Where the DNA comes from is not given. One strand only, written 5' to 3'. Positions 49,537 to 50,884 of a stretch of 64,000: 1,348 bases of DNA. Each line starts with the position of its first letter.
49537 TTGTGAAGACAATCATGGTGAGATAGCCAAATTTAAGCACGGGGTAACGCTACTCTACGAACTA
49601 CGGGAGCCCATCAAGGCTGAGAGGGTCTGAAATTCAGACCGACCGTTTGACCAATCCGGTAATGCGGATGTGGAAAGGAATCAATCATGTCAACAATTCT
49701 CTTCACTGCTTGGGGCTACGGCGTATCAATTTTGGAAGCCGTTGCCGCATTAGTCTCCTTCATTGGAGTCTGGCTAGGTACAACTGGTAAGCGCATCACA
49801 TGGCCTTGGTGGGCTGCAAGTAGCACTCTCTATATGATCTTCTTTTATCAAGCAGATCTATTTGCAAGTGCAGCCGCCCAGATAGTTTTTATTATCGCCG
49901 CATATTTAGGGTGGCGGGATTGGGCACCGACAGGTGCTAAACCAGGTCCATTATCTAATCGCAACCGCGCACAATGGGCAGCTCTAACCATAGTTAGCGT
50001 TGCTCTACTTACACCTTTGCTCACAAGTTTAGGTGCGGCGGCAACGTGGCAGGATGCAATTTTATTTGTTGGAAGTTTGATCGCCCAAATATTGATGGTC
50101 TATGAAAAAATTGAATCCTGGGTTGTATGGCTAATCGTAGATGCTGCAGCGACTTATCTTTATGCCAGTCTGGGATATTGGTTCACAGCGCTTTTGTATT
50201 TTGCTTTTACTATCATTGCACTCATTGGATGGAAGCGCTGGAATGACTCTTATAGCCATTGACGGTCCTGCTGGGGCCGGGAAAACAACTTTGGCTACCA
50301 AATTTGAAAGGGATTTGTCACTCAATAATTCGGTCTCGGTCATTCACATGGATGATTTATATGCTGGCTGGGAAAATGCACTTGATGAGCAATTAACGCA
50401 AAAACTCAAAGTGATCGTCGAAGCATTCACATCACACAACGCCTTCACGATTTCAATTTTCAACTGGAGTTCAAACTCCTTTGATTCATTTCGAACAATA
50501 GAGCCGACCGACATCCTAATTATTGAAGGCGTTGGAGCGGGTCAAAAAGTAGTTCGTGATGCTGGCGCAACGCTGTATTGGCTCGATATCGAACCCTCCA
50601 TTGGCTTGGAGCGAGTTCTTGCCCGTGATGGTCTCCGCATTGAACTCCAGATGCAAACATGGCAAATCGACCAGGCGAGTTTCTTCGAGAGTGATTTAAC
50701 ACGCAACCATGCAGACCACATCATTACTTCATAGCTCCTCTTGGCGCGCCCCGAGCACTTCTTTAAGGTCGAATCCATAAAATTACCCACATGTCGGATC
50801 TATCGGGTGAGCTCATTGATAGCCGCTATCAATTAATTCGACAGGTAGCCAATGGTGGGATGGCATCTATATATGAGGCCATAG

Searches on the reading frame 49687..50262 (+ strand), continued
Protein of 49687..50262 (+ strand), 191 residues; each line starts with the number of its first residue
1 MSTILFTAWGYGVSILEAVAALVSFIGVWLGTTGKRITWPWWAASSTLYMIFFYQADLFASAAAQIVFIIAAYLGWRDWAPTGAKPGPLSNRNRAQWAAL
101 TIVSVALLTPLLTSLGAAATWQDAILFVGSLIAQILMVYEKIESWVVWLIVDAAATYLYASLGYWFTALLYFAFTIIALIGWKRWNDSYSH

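Call 63: find_related_loci(query=A3, collection=metagenome_contigs, flank=900)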
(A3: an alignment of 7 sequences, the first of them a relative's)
Query A3 (206 aa) in metagenome_contigs; peptide patterns used: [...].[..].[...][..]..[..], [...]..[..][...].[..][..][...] (x = any residue, [..] = any of these).
600 stretches matched a pattern (row limit reached: there are more); 340 encode a relative of the query (tblastn E <= 1e-3); the best 80 are kept; 80 distinct loci.
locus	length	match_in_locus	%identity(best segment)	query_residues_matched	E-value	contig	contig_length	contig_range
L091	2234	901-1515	64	1-205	1e-79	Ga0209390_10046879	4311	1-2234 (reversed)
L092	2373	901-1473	54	1-190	3e-57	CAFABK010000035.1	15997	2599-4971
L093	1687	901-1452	49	1-185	3e-52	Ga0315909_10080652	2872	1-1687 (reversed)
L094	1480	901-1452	49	1-185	5e-53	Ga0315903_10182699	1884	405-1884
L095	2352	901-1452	48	1-185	2e-51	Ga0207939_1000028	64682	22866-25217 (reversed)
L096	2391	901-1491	46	1-193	9e-49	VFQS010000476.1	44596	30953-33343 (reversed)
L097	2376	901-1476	50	1-193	2e-48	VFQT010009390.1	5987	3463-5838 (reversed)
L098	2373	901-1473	45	1-192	3e-48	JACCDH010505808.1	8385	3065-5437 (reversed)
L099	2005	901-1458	46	1-187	8e-47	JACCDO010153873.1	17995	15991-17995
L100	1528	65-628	47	1-189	8e-47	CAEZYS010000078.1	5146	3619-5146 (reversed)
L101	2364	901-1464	47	1-189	1e-46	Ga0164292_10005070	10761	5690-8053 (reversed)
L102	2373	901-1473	46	4-195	2e-46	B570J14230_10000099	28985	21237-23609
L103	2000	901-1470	46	2-192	6e-46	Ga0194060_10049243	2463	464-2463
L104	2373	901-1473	47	1-192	1e-45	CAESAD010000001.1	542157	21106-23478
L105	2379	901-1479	44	1-194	6e-45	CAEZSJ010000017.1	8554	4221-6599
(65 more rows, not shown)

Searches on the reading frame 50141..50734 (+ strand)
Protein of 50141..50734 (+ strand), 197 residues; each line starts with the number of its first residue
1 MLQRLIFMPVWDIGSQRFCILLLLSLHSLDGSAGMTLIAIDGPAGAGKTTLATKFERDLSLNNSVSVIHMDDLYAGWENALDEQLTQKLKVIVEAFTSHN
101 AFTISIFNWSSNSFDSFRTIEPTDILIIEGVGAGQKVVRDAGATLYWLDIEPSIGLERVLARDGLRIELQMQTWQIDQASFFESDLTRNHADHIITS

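Call 5: search_protein_families(library=pfam, proteins=[window:50141-50734:+], max_evalue=0.01)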
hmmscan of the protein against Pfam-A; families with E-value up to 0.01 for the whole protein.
window:50141-50734:+ (197 aa): 10 families
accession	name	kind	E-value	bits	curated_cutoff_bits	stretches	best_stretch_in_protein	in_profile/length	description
PF13238.12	AAA_18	-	5.8e-08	33.7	29.4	1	38-163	1-112/128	AAA domain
PF00485.24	PRK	-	6.8e-06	26.5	22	1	37-163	1-150/196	Phosphoribulokinase / Uridine kinase family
PF02224.24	Cytidylate_kin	-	0.00012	22.3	26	1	38-61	1-24/211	Cytidylate kinase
PF07693.20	KAP_NTPase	-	0.00075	19.3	20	1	36-104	21-90/293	KAP family P-loop domain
PF13191.12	AAA_16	-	0.0029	18.5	32.6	1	34-89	24-82/167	AAA ATPase domain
PF20720.3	nSTAND3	-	0.0038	17.4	27.2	1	38-120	20-98/155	Novel STAND NTPase 3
PF13401.12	AAA_22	-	0.0051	17.6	27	1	36-91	6-60/130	AAA domain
PF13173.12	AAA_14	-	0.0056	17.1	27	1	37-85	4-54/129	AAA domain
PF00931.28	NB-ARC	-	0.0058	16.3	23.5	1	29-59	12-42/248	NB-ARC domain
PF25199.1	nSTAND_NTPase5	-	0.0091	16.3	34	0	27-83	33-89/145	Novel STAND NTPase 5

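Call 6: search_protein_families(library=ncbifam, proteins=[window:50141-50734:+], max_evalue=0.01)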
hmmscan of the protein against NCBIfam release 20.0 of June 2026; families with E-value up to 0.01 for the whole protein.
window:50141-50734:+ (197 aa): 14 families
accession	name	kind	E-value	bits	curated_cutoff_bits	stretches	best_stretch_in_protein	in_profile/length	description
NF005115.0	PRK06547.1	equivalog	1.1e-24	86.8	173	1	33-195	13-170/172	hypothetical protein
NF004018.0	PRK05480.1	equivalog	6.4e-08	32.3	180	1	35-164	6-148/210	uridine kinase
NF005655.0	PRK07429.1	subfamily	4e-07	29.5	236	1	35-163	8-146/326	phosphoribulokinase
NF005807.0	PRK07667.1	equivalog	1.1e-06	28.3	221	1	36-74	18-57/193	kinase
NF006746.0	PRK09270.1-5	subfamily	6e-06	25.3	250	1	32-99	18-85/210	nucleoside/nucleotide kinase family protein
TIGR00235.1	udk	equivalog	1.8e-05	24.5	220.3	1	36-82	7-52/207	uridine kinase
NF010004.0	PRK13477.1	equivalog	8.5e-05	21.2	524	1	36-61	286-311/514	bifunctional pantoate--beta-alanine ligase/(d)CMP kinase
NF005994.0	PRK08118.1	equivalog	0.00011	22.2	215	1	37-95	3-55/172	DNA topology modulation protein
TIGR00017.1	cmk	equivalog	0.00031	20.5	135.55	1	37-61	4-28/217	(d)CMP kinase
NF006743.0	PRK09270.1-2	equivalog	0.0006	18.9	227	1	32-73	25-65/217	nucleoside/nucleotide kinase family protein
NF005576.0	PRK07261.1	equivalog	0.0018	18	224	1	38-93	3-56/171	DNA topology modulation protein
TIGR02173.1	cyt_kin_arch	equivalog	0.0049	16.9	102.1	0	37-66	2-30/169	(d)CMP kinase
TIGR00041.1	DTMP_kinase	equivalog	0.006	16.3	83.25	0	36-61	5-30/196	dTMP kinase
TIGR00101.1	ureG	equivalog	0.0083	16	204.2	0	38-75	4-40/199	urease accessory protein UreG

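Call 32: search_solved_structures(query=window:50240-50734:+, max_evalue=0.01)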
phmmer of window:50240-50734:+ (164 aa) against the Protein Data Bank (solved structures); distinct sequences matched with E-value up to 0.01: 1.
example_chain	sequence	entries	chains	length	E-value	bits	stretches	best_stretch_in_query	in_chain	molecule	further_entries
7z66_AAAA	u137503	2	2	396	0.0017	21.5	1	1-103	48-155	Inorganic pyrophosphatase TTM1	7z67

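Call 47: predict_structure(protein=window:50243-50731:+)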
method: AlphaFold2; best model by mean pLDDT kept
length: 163 residues; sequences in the alignment: 1
mean_pLDDT: 33.2   pTM: 0.24
mean pLDDT of the five models: 33.2, 32.1, 30.3, 30.0, 29.5
residues with pLDDT >= 90: 0; 70-90: 0; 50-70: 0; < 50: 163
segments of 3 or more residues with pLDDT < 50: 1-163
pLDDT, mean of each block of 10 residues (from residue 1): 39 39 40 44 39 40 33 30 30 32 33 30 28 26 26 27 26
secondary structure, 60 per line:
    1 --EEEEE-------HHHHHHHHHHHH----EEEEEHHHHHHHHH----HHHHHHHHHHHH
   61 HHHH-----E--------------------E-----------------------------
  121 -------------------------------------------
elements in order: E3-7 H15-26 E31-35 H36-44 H49-64

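Call 81: search_solved_structures(query=A5, max_evalue=0.01)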
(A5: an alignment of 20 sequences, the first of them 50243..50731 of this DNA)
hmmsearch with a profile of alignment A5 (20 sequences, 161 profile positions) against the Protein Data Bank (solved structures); distinct sequences matched with E-value up to 0.01: 37.
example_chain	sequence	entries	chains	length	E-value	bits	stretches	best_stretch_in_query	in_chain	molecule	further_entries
1rz3_A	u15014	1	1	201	1e-14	57.6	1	1-158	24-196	hypothetical protein RBSTP0775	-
3w8r_A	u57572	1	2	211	2.7e-10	43.2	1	1-159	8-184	Uridine kinase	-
3asy_A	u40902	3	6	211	2.8e-10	43.2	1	1-159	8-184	Uridine kinase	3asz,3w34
9y3v_K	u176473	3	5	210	3.6e-10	42.8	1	56-130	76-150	Uridine kinase P10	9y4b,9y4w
6hzk_A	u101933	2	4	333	2e-09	40.4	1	1-129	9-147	Phosphoribulokinase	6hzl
6kev_A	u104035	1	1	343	2.2e-09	40.3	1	1-129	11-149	Phosphoribulokinase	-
6gve_J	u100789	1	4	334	5.4e-08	35.8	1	1-136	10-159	Phosphoribulokinase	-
7z66_AAAA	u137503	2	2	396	1.4e-07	34.4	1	2-134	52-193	Inorganic pyrophosphatase TTM1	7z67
2jeo_A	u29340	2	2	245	2.1e-07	33.8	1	47-158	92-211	URIDINE-CYTIDINE KINASE 1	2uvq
9sgf_A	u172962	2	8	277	3.3e-07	33.2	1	47-158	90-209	Uridine-cytidine kinase 1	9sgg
6pwz_A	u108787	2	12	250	8.3e-07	31.9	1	53-146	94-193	Uridine-cytidine kinase 2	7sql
1udw_A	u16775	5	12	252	8.4e-07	31.9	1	53-146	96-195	Uridine-cytidine kinase 2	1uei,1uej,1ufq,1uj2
6n53_A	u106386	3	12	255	8.8e-07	31.8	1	53-146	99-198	Uridine-cytidine kinase 2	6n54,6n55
1xrj_A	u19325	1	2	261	9.5e-07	31.7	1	53-146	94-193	Uridine-cytidine kinase 2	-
9qkn_A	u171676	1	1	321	9.9e-07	31.7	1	1-128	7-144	Uridine kinase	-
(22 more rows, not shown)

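Call 82: search_protein_families(library=pfam, alignment_id=A5, max_evalue=0.001)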
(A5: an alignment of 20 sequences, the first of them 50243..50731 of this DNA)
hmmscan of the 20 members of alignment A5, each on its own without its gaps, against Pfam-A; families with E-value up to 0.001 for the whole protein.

A. member 1, window:50243-50731:+ (163 aa): 4 families
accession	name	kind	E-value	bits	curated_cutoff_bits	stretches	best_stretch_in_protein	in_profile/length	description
PF13238.12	AAA_18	-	3.2e-08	34.5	29.4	1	4-129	1-112/128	AAA domain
PF00485.24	PRK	-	3.3e-06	27.5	22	0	55-129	74-150/196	Phosphoribulokinase / Uridine kinase family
PF02224.24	Cytidylate_kin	-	6.5e-05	23.2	26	0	4-27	1-24/211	Cytidylate kinase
PF07693.20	KAP_NTPase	-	0.00074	19.3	20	1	3-70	22-90/293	KAP family P-loop domain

B. families by the number of members that match (of 20 scanned): 19 families
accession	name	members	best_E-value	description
PF13238.12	AAA_18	19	1.3e-09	AAA domain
PF00485.24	PRK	17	1.8e-09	Phosphoribulokinase / Uridine kinase family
PF02224.24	Cytidylate_kin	15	4e-06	Cytidylate kinase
PF20720.3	nSTAND3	8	2.3e-05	Novel STAND NTPase 3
PF13671.12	AAA_33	5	7.6e-06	AAA domain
PF13401.12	AAA_22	5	0.00016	AAA domain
PF05729.18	NACHT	4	2.8e-05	NACHT domain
PF01712.25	dNK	3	2.7e-07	Deoxynucleoside kinase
PF13173.12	AAA_14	3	0.00041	AAA domain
PF13191.12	AAA_16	3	0.0005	AAA ATPase domain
PF02492.25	cobW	2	0.00017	CobW/HypB/UreG, nucleotide-binding domain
PF07693.20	KAP_NTPase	2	0.00074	KAP family P-loop domain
PF06414.18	Zeta_toxin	1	1.1e-05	Zeta toxin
PF00931.28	NB-ARC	1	0.00018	NB-ARC domain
PF13555.12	AAA_29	1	0.00048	P-loop containing region of AAA domain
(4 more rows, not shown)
